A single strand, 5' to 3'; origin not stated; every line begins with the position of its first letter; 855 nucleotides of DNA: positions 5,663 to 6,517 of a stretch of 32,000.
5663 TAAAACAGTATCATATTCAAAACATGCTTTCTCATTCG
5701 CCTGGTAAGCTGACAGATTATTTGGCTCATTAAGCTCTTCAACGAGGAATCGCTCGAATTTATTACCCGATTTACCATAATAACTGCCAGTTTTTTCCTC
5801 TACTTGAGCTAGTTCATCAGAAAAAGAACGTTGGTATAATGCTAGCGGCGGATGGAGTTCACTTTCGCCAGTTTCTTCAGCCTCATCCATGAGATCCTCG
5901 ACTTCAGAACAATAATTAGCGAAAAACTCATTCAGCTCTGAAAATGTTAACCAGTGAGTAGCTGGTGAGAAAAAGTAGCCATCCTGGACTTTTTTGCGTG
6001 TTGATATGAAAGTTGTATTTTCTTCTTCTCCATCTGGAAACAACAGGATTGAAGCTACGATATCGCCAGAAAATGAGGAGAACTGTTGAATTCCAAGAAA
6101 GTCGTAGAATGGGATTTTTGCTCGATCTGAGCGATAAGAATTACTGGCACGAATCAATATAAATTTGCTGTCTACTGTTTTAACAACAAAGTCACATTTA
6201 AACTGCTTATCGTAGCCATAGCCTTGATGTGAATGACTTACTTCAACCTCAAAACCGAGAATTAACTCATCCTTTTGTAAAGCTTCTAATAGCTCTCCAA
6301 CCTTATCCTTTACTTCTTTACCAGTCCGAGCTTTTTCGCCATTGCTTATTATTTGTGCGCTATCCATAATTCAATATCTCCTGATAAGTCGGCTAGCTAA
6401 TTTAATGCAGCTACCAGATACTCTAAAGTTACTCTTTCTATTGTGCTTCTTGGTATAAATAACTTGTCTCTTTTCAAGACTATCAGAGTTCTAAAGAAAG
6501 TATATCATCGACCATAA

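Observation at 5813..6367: The restriction enzyme is a fusion: an unrecognised N-terminal domain of ~170-185 aa on an MspI-like core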

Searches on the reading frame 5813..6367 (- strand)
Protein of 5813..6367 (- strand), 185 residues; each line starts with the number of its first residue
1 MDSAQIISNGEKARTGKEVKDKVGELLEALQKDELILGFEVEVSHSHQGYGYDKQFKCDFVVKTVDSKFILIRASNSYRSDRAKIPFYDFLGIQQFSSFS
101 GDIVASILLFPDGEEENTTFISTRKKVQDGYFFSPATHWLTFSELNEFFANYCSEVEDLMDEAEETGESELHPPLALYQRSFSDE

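Call 3: search_protein_families(library=pfam, proteins=[window:5813-6367:-], max_evalue=1)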
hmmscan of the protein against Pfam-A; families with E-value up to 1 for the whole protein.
window:5813-6367:- (185 aa): 2 families
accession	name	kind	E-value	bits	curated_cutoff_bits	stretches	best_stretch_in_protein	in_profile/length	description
PF04556.18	DpnII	-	0.0053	16.6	23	1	8-81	139-213/278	DpnII restriction endonuclease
PF23864.1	DUF7222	-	0.054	14.2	27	1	143-168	38-63/108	Domain of unknown function (DUF7222)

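Call 4: search_protein_families(library=ncbifam, proteins=[window:5813-6367:-], max_evalue=1)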
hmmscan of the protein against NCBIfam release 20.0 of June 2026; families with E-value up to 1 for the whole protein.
window:5813-6367:- (185 aa): 0 families

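Call 6: find_homologous_proteins(query=window:5813-6367:-, max_evalue=0.001)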
Query window:5813-6367:- (185 aa): 2 proteins with E <= 0.001 among 109 candidates.
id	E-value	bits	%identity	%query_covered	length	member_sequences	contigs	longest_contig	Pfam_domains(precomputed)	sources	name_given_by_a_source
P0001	1.1e-30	125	86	38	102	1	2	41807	-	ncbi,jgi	-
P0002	4.4e-4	38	100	14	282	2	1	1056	PF09208.17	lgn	-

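Call 7: search_protein_families(library=padloc, proteins=[window:5813-6367:-], max_evalue=1)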
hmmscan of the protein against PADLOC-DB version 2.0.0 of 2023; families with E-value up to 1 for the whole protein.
window:5813-6367:- (185 aa): 1 family
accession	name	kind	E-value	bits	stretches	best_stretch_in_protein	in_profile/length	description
PDLC03449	REase_II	-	1.8e-05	21.9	1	10-80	6-77/399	Type II restriction enzyme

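Call 15: search_solved_structures(query=A2, max_evalue=10, show_alignments=4)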
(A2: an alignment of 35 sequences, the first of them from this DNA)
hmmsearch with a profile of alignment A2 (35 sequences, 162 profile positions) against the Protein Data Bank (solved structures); distinct sequences matched with E-value up to 10: 2.
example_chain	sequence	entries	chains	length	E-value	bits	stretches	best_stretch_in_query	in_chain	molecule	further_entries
4zsv_A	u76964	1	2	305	1.3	12.3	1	7-64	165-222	Uncharacterized protein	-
4zsx_A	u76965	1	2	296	1.9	11.9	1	7-59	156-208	Uncharacterized Fusion Protein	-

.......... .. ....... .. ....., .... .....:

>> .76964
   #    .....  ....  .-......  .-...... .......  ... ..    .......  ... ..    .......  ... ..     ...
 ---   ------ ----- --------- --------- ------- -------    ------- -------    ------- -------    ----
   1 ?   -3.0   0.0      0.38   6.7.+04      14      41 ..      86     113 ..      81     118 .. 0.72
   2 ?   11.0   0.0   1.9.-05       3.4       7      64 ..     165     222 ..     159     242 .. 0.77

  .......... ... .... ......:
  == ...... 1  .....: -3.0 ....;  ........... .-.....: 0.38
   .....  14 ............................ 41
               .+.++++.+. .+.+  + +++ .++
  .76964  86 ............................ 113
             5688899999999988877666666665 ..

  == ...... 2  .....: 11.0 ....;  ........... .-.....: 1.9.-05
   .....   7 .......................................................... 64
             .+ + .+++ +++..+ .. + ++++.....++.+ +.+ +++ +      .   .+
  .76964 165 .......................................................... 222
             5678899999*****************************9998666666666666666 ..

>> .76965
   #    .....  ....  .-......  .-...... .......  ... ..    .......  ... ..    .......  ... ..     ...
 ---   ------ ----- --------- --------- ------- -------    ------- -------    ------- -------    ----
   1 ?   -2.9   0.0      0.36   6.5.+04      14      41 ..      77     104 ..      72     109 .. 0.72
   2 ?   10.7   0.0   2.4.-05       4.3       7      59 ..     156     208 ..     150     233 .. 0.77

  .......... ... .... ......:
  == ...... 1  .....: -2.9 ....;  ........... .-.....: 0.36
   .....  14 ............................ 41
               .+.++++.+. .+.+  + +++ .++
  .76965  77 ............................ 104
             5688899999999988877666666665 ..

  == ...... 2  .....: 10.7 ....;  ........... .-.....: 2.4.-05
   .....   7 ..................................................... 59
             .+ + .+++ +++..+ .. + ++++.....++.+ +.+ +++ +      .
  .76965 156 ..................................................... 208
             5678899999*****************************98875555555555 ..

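Call 17: search_protein_families(library=pfam, alignment_id=A2, max_evalue=1)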
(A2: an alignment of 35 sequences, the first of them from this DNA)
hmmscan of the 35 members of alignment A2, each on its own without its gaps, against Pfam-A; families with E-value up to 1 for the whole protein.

A. member 1, seq(162 aa): 1 family
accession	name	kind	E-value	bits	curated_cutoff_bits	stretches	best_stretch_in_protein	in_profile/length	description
PF04556.18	DpnII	-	0.0044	16.8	23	1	8-81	139-213/278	DpnII restriction endonuclease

B. families by the number of members that match (of 35 scanned): 27 families (the first 25 are shown)
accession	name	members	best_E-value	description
PF04556.18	DpnII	4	0.0042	DpnII restriction endonuclease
PF24406.1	nSTAND_NTPase4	4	0.088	Novel STAND NTPase 4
PF17482.7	Phage_sheath_1C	2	0.037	Phage tail sheath C-terminal domain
PF21739.2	DUF6866_N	2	0.049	Family of unknown function (DUF6866) N-terminal domain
PF06331.17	Tfb5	2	0.1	Transcription factor TFIIH complex subunit Tfb5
PF18662.7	HTH_56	1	0.013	Cch helix turn helix domain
PF18643.7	RE_BsaWI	1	0.019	BsaWI restriction endonuclease type 2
PF21229.3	TdIF1_2nd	1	0.02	TdIF1, C-terminal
PF18554.7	PheRS_DBD2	1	0.025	PheRS DNA binding domain 2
PF24880.1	DUF7738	1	0.038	Domain of unknown function (DUF7738)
PF05158.18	RNA_pol_Rpc34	1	0.045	RNA polymerase Rpc34 subunit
PF15797.10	DUF4706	1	0.054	Domain of unknown function (DUF4706)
PF14704.11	DERM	1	0.058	Dermatopontin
PF16613.10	RGS12_us1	1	0.066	Unstructured region of RGS12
PF05226.16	CHASE2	1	0.067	CHASE2 domain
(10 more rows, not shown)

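Call 23: predict_structure(alignment_id=A2)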
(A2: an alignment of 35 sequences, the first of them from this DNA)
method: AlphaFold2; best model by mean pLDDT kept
length: 162 residues; sequences in the alignment: 35
mean_pLDDT: 90.3   pTM: 0.84
mean pLDDT of the five models: 90.3, 90.1, 89.1, 88.6, 87.1
residues with pLDDT >= 90: 121; 70-90: 31; 50-70: 10; < 50: 0
segments of 3 or more residues with pLDDT < 50: none
pLDDT, mean of each block of 10 residues (from residue 1): 62 80 95 96 91 91 97 92 91 94 96 90 93 94 94 91 76
secondary structure, 60 per line:
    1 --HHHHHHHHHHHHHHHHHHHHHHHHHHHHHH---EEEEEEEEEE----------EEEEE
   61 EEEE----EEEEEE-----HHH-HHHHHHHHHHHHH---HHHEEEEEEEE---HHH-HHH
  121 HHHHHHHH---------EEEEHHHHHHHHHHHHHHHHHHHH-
elements in order: H3-32 E36-45 E56-64 E69-74 H84-96 E103-110 H118-128 E138-141 H142-161

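Call 26: fold_search(model_id=the predicted structure, library=pdb)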
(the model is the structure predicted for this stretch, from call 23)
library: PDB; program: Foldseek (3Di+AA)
matches with E <= 10: 569; with E <= 0.001: 1
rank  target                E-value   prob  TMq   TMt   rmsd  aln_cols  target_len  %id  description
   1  8q3y_A                8.1e-04  1.00  0.42  0.19   5.2       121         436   14  Crystal structure of apo Can2 from Thermoanaerobacter brockii (released 2023-11-22)
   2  3bm3_A                1.6e-03  1.00  0.63  0.42   5.8       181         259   15  Restriction endonuclease PspGI-substrate DNA complex (released 2008-09-16)
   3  8q43_B                3.2e-03  1.00  0.54  0.24   4.9       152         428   15  Crystal structure of cA4-bound Can2 (E341A) in complex with oligo-C DNA (released 2023-11-22)
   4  8q42_A                3.9e-03  1.00  0.53  0.23   4.9       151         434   15  Crystal structure of cA4-bound Can2 (E341A) in complex with oligo-A DNA (released 2023-11-22)
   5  8q44_B                4.2e-03  0.99  0.42  0.18   5.0       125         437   14  Crystal structure of cA4-bound Can2 (E364R) in complex with oligo-T DNA (released 2023-11-22)
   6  8q3z_A                4.8e-03  1.00  0.54  0.23   5.0       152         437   15  Crystal structure of cA4-bound Can2 from Thermoanaerobacter brockii (released 2023-11-22)
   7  8q42_B                5.1e-03  1.00  0.55  0.24   4.8       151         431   14  Crystal structure of cA4-bound Can2 (E341A) in complex with oligo-A DNA (released 2023-11-22)
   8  8q43_A                5.8e-03  1.00  0.55  0.25   4.8       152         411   15  Crystal structure of cA4-bound Can2 (E341A) in complex with oligo-C DNA (released 2023-11-22)
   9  8q41_A                9.9e-03  0.99  0.54  0.24   4.9       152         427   15  Crystal structure of Can2 (E341A) bound to cA4 and TTTAAA ssDNA (released 2023-11-22)
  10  8q41_B                9.9e-03  0.98  0.43  0.19   5.0       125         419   14  Crystal structure of Can2 (E341A) bound to cA4 and TTTAAA ssDNA (released 2023-11-22)
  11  1xmx                  1.1e-02  0.99  0.47  0.23   4.6       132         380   13  Crystal structure of protein VC1899 from Vibrio cholerae (released 2004-11-16)
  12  2vld_A                1.2e-02  0.94  0.36  0.28   5.6       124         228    8  crystal structure of a repair endonuclease from Pyrococcus abyssi (released 2009-05-19)
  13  2vld_B                2.0e-02  0.90  0.36  0.28   5.6       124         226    8  crystal structure of a repair endonuclease from Pyrococcus abyssi (released 2009-05-19)
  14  4dap                  2.3e-02  0.77  0.36  0.28   6.1       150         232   11  The structure of Escherichia coli SfsA (released 2013-08-14)
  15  2inb                  2.8e-02  0.90  0.42  0.51   4.3       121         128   12  Crystal structure of an XisH family protein (ZP_00107633.1) from Nostoc punctiforme PCC 73102 at 1.60 A resolution (released 2006-10-24)
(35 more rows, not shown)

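Call 27: search_protein_representatives(alignment_id=A2)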
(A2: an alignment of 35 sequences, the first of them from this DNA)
Query: 35 sequences, 162 profile positions. Proteins with E-value up to 0.001 (for the whole library): 241; up to 1e-10: 203; up to 1e-30: 46. The best 150 are listed.
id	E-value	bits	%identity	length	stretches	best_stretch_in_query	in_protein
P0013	5.3e-57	208.7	-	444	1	1-158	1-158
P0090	9.5e-55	201.4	-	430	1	3-159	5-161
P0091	3.3e-54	199.7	-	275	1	2-160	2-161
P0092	5.7e-54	198.9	-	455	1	1-162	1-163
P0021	7.6e-54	198.5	-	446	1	1-161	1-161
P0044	1.9e-53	197.2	-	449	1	3-161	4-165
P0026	9.6e-53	194.9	-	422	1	2-158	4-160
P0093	4.0e-52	192.9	-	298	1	1-161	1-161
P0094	8.6e-52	191.8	-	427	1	3-161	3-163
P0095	2.7e-51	190.2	-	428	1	5-161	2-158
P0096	4.5e-51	189.5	-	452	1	4-161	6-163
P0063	3.7e-50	186.5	-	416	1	4-160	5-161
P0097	7.1e-49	182.3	-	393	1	5-158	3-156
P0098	1.6e-48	181.2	-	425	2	3-158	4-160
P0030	1.9e-48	181.0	-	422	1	1-161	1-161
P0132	6.2e-30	120.7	-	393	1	5-153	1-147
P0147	1.4e-28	116.3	-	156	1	7-158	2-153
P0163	3.5e-27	111.8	-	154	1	7-158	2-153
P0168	1.9e-26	109.4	-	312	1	8-157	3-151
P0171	5.6e-26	107.9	-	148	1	8-151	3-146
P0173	6.8e-26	107.6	-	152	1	8-155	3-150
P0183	6.3e-25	104.5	-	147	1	11-152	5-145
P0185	2.2e-24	102.7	-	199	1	5-153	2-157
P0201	2.8e-23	99.1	-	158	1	5-156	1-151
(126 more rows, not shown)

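Call 36: find_encoding_contigs(protein=P0147, flank=4000, max_places=4)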
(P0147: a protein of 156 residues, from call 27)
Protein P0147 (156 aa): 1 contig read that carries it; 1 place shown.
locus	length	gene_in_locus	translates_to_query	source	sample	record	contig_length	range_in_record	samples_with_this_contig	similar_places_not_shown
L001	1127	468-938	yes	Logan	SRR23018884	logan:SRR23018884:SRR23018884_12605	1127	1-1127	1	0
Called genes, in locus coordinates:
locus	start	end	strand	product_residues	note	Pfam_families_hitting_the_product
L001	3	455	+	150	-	?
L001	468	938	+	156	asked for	-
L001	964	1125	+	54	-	?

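Call 37: find_encoding_contigs(protein=P0168, flank=4000, max_places=4)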
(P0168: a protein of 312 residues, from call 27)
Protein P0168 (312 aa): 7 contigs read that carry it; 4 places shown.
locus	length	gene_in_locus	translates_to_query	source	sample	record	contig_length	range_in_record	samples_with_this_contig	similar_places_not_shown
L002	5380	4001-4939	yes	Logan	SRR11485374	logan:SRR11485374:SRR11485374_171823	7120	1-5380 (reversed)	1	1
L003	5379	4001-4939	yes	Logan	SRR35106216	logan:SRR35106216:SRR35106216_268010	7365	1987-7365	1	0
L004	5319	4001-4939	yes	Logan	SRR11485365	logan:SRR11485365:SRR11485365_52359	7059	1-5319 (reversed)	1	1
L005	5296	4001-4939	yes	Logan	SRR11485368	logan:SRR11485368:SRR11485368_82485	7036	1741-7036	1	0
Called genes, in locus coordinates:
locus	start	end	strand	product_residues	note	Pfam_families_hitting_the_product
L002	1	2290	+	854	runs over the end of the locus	PF02518:HATPase_c (weak), PF13589:HATPase_c_3, PF13240:Zn_Ribbon_1 (faint), PF12773:DZR (faint)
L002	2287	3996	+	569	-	PF04471:Mrr_cat, PF00270:DEAD, PF04851:ResIII, PF18766:SWI2_SNF2 (weak), PF00271:Helicase_C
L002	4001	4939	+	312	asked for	-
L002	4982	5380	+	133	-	?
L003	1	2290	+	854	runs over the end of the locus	PF02518:HATPase_c (weak), PF13589:HATPase_c_3, PF13240:Zn_Ribbon_1 (faint), PF12773:DZR (faint)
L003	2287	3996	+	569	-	PF04471:Mrr_cat, PF00270:DEAD, PF04851:ResIII, PF18766:SWI2_SNF2 (weak), PF00271:Helicase_C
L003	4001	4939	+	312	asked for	-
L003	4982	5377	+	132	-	?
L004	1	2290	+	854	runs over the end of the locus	PF02518:HATPase_c (weak), PF13589:HATPase_c_3, PF13240:Zn_Ribbon_1 (faint), PF12773:DZR (faint)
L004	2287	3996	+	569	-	PF04471:Mrr_cat, PF00270:DEAD, PF04851:ResIII, PF18766:SWI2_SNF2 (weak), PF00271:Helicase_C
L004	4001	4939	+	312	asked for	-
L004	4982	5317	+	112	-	?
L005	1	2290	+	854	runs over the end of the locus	PF02518:HATPase_c (weak), PF13589:HATPase_c_3, PF13240:Zn_Ribbon_1 (faint), PF12773:DZR (faint)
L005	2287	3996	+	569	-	PF04471:Mrr_cat, PF00270:DEAD, PF04851:ResIII, PF18766:SWI2_SNF2 (weak), PF00271:Helicase_C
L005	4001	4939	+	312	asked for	-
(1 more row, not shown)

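Call 39: find_encoding_contigs(protein=P0163, flank=8000, max_places=3)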
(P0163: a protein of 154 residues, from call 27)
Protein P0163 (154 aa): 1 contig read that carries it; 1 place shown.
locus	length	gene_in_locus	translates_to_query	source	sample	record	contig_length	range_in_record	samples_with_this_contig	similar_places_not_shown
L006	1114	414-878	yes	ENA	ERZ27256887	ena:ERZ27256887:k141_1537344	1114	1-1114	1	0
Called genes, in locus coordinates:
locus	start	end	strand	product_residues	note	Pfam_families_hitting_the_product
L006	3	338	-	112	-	?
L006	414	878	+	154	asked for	-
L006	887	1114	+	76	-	?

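Call 40: find_encoding_contigs(protein=P0171, flank=8000, max_places=3)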
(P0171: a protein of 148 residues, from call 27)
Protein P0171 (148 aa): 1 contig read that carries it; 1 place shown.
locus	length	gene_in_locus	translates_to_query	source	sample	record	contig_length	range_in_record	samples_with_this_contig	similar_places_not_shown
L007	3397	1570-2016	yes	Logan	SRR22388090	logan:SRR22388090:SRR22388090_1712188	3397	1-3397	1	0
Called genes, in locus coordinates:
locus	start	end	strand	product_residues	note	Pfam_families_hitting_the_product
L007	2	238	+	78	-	?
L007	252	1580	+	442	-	PF00145:DNA_methylase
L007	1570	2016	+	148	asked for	-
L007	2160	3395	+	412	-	?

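Call 41: find_encoding_contigs(protein=P0183, flank=8000, max_places=3)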
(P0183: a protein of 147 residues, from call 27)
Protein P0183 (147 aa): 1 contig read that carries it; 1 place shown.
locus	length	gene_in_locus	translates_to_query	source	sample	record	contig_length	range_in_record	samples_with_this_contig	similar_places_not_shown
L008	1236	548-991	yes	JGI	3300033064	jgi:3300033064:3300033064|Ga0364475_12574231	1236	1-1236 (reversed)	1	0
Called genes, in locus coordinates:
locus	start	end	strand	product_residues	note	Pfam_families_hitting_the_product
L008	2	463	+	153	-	?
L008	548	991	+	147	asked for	-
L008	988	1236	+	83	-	?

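Call 54: search_protein_families(library=pfam, alignment_id=A3, max_evalue=5)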
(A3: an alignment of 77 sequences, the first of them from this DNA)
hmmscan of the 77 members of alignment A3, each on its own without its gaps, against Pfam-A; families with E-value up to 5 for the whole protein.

A. member 1, seq(162 aa): 1 family
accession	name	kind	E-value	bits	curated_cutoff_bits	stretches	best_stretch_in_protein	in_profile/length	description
PF04556.18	DpnII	-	0.0044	16.8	23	1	8-81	139-213/278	DpnII restriction endonuclease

B. families by the number of members that match (of 77 scanned): 63 families (the first 25 are shown)
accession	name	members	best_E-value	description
PF17482.7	Phage_sheath_1C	3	0.025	Phage tail sheath C-terminal domain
PF04556.18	DpnII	2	0.0044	DpnII restriction endonuclease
PF02395.22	Peptidase_S6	1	2.2e-06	Immunoglobulin A1 protease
PF19048.6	SidE_mART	1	0.00054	SidE mono-ADP-ribosyltransferase domain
PF21739.2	DUF6866_N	1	0.0092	Family of unknown function (DUF6866) N-terminal domain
PF24719.1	Imm33-like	1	0.0097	Imm33-like domain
PF18154.6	pPIWI_RE_REase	1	0.014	REase associating with pPIWI_RE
PF01294.23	Ribosomal_L13e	1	0.015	Ribosomal protein L13e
PF20713.2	DUF6826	1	0.017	Domain of unknown function (DUF6826)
PF20790.2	Reov_VP3_GTase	1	0.02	Reovirus VP3 protein, guanylyltransferase (GTase)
PF12227.13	DUF3603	1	0.024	Protein of unknown function (DUF3603)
PF18143.6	HAD_SAK_2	1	0.027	HAD domain in Swiss Army Knife RNA repair proteins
PF14561.12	TPR_20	1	0.029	Tetratricopeptide repeat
PF19958.5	EAD6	1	0.037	Effector-associated domain 6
PF18699.6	MRPL52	1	0.039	Mitoribosomal protein mL52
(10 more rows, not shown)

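Call 55: search_solved_structures(query=A3, max_evalue=10, show_alignments=5)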
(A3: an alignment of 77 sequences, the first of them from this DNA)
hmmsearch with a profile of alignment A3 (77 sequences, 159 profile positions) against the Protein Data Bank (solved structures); distinct sequences matched with E-value up to 10: 5.
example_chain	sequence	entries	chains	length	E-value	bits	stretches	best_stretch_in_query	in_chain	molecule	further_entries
4zsx_A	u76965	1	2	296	0.0056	19.8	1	5-77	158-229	Uncharacterized Fusion Protein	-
4zsv_A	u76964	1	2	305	0.0059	19.7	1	5-75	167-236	Uncharacterized protein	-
4zsz_A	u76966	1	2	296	0.0065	19.6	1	5-76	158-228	Uncharacterized Fusion Protein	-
2arh_A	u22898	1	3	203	0.16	15.1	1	5-44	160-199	hypothetical protein aq_1966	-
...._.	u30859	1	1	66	0.89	12.6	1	7-42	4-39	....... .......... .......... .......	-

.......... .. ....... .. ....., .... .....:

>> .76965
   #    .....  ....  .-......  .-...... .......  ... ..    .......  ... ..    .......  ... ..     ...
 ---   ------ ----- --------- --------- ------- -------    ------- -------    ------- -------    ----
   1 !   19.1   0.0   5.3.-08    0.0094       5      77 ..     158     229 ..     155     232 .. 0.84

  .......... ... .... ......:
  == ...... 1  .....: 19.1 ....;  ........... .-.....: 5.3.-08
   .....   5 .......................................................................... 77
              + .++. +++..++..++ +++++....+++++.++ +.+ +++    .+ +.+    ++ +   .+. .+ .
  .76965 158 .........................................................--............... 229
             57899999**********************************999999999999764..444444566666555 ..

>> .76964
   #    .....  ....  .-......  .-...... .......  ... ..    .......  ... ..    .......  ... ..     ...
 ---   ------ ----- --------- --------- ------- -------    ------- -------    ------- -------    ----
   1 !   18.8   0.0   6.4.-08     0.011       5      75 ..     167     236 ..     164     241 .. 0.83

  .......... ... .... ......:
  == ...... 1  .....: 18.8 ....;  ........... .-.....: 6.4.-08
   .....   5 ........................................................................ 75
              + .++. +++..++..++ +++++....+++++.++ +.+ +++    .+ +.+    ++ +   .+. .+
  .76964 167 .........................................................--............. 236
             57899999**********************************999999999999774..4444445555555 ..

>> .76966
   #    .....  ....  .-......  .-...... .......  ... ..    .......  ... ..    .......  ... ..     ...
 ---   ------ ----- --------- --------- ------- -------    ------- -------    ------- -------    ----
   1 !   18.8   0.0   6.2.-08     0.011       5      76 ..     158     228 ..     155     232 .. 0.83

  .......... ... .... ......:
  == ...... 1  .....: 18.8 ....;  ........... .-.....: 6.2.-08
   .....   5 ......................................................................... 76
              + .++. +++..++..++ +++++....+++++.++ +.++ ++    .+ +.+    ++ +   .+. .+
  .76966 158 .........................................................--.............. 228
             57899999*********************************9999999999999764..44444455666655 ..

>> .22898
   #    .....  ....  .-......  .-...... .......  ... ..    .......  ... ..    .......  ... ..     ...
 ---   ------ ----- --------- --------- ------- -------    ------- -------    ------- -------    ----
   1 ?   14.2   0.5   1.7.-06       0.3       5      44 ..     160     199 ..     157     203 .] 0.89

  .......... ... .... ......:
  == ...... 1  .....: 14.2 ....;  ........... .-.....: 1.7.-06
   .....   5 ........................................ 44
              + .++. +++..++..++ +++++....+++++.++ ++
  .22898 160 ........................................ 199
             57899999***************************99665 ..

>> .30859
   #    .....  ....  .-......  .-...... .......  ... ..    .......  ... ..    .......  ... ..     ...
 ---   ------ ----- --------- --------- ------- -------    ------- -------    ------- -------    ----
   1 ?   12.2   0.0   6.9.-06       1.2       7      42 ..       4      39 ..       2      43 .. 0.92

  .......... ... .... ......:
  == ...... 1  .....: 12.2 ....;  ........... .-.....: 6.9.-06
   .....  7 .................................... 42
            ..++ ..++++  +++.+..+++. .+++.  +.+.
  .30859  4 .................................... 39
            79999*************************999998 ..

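Call 70: find_encoding_contigs(protein=P0185, flank=8000, max_places=3)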
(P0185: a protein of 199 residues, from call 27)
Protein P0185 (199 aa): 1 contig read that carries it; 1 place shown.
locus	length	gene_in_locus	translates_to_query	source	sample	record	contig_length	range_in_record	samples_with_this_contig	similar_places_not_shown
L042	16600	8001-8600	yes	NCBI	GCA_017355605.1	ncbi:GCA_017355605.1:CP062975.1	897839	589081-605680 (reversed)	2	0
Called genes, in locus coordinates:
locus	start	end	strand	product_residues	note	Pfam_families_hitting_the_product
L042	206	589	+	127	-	-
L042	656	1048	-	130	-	-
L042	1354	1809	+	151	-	-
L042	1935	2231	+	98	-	-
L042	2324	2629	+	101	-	-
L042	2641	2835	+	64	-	-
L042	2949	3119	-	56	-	-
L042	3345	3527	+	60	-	PF01909:NTP_transf_2 (weak), PF18765:Polbeta (weak)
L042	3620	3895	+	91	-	-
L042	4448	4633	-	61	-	-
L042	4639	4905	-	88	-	-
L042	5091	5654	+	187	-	-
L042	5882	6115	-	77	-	-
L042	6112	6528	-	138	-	-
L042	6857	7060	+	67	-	PF12844:HTH_19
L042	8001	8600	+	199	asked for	-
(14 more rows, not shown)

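Call 71: find_encoding_contigs(protein=P0173, flank=8000, max_places=3)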
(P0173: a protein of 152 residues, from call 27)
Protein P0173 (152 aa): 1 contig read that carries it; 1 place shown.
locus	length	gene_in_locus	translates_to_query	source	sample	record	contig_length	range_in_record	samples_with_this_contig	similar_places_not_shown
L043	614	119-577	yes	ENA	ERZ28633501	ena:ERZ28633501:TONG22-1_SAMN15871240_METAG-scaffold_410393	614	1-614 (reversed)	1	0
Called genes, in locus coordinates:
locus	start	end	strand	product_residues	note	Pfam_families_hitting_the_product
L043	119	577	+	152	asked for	-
